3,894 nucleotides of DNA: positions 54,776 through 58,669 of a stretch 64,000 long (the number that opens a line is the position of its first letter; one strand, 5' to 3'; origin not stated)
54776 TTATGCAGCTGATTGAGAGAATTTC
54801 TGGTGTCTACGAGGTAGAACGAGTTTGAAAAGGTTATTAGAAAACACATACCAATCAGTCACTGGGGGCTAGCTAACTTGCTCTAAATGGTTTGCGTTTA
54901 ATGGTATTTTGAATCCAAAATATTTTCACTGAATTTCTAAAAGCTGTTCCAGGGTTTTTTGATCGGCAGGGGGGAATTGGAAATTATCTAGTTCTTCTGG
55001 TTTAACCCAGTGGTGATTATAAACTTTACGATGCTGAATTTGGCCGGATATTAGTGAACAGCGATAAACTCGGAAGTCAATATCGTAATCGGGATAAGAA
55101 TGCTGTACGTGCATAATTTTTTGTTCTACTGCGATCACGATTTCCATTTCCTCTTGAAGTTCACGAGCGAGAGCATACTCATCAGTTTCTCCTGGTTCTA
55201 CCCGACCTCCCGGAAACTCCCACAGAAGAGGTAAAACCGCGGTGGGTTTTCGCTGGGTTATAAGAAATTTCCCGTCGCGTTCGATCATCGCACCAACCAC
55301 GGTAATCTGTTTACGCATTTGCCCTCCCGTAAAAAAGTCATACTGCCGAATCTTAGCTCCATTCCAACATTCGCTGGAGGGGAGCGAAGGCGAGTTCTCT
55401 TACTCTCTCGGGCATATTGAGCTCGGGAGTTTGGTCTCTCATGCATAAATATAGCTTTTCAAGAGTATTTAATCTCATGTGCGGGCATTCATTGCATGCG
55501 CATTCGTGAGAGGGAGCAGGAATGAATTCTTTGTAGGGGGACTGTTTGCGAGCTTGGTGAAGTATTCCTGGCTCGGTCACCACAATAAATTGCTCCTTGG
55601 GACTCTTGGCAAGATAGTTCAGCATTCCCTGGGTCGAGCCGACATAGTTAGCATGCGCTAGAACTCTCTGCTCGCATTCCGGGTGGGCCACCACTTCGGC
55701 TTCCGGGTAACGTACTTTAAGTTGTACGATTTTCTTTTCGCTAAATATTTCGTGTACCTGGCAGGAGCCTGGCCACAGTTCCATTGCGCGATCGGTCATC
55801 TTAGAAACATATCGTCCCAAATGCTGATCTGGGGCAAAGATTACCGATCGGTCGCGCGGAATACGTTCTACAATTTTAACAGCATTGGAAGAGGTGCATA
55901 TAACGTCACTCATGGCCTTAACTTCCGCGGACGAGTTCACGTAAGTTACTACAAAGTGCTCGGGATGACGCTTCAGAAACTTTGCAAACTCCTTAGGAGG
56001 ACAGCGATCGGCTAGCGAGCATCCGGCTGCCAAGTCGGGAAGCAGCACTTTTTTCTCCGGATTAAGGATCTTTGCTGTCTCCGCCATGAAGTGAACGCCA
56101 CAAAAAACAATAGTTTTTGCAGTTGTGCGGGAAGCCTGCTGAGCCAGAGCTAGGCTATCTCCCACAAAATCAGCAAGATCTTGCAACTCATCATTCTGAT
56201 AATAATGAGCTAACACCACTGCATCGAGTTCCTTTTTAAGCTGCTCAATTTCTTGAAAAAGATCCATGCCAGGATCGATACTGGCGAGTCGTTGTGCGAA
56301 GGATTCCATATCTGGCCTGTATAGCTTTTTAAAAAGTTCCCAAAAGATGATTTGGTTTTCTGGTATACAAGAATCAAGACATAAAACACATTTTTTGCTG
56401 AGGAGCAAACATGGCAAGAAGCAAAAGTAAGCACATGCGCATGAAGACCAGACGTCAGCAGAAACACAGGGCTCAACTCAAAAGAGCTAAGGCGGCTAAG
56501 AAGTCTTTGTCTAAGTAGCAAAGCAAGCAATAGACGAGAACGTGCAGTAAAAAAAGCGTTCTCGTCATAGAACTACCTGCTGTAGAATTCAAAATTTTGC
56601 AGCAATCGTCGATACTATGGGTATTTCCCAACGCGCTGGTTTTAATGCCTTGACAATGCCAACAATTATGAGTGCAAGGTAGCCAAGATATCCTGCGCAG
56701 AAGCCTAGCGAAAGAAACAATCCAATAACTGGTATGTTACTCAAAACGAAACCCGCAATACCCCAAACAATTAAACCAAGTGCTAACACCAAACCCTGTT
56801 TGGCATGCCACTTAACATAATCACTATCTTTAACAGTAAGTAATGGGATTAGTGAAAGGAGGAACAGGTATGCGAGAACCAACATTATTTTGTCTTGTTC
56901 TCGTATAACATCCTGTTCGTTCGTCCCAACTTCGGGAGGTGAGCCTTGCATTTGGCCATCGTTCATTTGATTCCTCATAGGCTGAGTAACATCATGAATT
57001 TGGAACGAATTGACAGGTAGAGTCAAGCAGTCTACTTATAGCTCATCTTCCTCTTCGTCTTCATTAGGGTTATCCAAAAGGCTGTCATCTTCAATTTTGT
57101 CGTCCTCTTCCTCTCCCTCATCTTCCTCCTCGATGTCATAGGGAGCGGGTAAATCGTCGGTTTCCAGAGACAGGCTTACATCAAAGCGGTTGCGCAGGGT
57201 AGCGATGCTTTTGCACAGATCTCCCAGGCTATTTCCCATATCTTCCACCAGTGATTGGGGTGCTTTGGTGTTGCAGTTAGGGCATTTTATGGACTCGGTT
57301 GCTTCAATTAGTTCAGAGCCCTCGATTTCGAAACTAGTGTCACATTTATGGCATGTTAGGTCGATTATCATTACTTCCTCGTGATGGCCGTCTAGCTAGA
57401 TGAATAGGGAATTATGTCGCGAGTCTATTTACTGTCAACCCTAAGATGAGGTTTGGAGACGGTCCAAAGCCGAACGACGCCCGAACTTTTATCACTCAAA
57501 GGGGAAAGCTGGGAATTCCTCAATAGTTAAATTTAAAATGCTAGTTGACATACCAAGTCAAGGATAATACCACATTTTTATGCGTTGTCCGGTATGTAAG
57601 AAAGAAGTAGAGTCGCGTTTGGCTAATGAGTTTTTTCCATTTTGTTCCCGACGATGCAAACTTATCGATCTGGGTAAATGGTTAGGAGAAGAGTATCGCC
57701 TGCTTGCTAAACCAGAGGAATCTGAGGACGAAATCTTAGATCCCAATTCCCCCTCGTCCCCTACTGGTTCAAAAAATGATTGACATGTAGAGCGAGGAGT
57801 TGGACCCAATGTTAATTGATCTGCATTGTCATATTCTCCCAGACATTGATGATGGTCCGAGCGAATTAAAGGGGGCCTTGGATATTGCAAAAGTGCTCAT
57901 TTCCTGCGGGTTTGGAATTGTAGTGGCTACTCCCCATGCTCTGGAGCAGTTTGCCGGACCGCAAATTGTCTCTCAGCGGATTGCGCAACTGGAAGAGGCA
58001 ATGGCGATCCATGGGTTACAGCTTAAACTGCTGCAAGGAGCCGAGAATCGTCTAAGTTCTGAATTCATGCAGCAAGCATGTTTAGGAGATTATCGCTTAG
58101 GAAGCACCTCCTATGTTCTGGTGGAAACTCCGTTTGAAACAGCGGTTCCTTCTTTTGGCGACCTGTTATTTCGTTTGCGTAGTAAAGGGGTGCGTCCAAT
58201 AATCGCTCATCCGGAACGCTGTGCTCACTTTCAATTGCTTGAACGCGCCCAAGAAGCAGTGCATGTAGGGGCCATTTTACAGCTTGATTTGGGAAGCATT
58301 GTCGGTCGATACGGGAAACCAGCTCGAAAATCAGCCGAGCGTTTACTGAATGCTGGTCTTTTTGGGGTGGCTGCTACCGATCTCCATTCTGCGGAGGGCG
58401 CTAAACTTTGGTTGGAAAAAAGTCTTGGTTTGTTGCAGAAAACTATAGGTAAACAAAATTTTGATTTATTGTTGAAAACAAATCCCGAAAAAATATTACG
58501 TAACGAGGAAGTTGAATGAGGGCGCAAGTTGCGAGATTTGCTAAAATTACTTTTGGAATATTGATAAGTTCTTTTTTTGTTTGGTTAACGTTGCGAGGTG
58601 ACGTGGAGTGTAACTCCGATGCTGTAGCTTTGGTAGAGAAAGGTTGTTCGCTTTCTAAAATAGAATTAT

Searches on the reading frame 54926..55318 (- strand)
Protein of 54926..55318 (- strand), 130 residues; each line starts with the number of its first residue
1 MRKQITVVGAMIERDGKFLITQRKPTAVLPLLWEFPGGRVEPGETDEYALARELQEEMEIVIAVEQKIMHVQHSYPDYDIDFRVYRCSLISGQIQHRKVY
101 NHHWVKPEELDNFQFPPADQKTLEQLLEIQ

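Call 76: search_protein_families(library=pfam, proteins=[window:54926-55318:-], max_evalue=0.00001)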
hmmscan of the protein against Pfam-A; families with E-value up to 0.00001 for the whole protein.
window:54926-55318:- (130 aa): 2 families
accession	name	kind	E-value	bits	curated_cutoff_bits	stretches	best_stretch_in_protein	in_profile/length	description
PF14815.12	NUDIX_4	-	2.4e-26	92.2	35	1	8-125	2-113/113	NUDIX domain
PF00293.34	NUDIX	-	4.1e-16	59.6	21.1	1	4-125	3-133/134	NUDIX domain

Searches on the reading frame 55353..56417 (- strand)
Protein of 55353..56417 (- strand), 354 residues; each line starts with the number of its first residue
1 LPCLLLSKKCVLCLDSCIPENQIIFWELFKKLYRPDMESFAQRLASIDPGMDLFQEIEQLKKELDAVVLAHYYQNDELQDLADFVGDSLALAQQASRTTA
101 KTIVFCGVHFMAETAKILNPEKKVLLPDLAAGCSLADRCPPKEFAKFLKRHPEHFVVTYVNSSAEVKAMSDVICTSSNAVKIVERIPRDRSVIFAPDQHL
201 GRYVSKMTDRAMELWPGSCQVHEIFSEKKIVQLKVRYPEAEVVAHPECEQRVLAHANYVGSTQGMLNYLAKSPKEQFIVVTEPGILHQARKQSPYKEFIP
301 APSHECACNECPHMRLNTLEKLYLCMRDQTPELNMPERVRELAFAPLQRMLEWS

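Call 76: search_protein_families(library=pfam, proteins=[window:55353-56417:-], max_evalue=0.00001)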
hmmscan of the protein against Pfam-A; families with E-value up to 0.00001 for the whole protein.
window:55353-56417:- (354 aa): 1 family
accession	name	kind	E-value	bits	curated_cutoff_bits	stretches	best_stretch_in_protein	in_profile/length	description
PF02445.21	NadA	-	3.5e-122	407.6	27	1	55-352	1-295/295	Quinolinate synthetase A protein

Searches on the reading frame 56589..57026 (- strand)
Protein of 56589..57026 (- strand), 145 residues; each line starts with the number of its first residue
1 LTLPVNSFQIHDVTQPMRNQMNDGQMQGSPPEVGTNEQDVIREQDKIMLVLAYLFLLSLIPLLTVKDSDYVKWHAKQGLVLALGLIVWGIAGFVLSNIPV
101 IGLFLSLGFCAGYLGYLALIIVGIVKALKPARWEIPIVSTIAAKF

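Call 76: search_protein_families(library=pfam, proteins=[window:56589-57026:-], max_evalue=0.00001)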
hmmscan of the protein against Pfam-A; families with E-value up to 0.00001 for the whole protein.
window:56589-57026:- (145 aa): 1 family
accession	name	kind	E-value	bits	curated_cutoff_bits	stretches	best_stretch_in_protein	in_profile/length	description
PF09685.15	DUF4870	-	2.6e-07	31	25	1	53-138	21-103/107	Domain of unknown function (DUF4870)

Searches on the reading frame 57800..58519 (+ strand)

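Call 76: search_protein_families(library=pfam, proteins=[window:57800-58519:+], max_evalue=0.00001)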
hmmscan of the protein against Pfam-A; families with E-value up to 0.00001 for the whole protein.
window:57800-58519:+ (239 aa): 1 family
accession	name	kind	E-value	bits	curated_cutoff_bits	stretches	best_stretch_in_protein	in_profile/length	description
PF19567.5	CpsB_CapC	-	4.1e-39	134.8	27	1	5-234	1-234/234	Capsular polysaccharide synthesis, CpsB/CapC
